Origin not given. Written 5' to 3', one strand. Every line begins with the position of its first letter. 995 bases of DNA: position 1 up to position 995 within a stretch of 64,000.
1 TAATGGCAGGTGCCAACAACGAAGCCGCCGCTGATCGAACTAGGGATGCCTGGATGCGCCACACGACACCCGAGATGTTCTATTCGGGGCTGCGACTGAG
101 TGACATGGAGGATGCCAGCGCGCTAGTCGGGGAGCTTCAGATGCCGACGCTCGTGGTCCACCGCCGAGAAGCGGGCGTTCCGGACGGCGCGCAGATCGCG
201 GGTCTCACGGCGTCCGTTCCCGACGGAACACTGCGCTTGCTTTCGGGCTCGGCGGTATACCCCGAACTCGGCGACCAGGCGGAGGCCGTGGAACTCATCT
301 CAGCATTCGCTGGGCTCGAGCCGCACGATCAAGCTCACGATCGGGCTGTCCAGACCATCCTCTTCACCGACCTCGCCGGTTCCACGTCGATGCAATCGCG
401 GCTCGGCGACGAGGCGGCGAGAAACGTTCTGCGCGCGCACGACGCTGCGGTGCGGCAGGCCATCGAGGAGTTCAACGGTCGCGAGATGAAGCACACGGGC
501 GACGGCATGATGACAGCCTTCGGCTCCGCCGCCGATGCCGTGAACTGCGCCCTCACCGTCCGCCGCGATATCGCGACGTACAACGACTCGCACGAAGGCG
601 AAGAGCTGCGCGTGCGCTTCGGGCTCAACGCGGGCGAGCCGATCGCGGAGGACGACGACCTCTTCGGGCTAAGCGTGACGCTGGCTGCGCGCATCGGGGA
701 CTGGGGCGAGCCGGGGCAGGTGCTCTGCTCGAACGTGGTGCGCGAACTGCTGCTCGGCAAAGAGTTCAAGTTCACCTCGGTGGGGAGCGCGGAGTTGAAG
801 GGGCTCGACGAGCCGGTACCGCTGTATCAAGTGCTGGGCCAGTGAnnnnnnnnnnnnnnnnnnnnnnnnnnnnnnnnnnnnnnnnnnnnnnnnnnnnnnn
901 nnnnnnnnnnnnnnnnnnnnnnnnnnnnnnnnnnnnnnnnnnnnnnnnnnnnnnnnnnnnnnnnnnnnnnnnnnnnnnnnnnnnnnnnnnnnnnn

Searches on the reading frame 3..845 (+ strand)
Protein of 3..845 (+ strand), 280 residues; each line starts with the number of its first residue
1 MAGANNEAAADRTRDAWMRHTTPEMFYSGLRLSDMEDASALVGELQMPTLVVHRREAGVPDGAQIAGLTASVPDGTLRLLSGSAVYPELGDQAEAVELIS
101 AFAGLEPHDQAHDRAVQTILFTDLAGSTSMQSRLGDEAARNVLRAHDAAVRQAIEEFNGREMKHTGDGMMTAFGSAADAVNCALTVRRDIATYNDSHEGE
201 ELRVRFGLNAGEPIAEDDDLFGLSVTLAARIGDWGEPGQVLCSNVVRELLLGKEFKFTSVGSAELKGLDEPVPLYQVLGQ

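Call 28: search_protein_families(library=pfam, proteins=[window:3-845:+])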
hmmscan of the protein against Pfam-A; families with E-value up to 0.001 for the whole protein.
window:3-845:+ (280 aa): 1 family
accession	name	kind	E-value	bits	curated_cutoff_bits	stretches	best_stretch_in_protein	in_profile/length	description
PF00211.25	Guanylate_cyc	-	5.3e-18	65.7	21.9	1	118-275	10-179/183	Adenylate and Guanylate cyclase catalytic domain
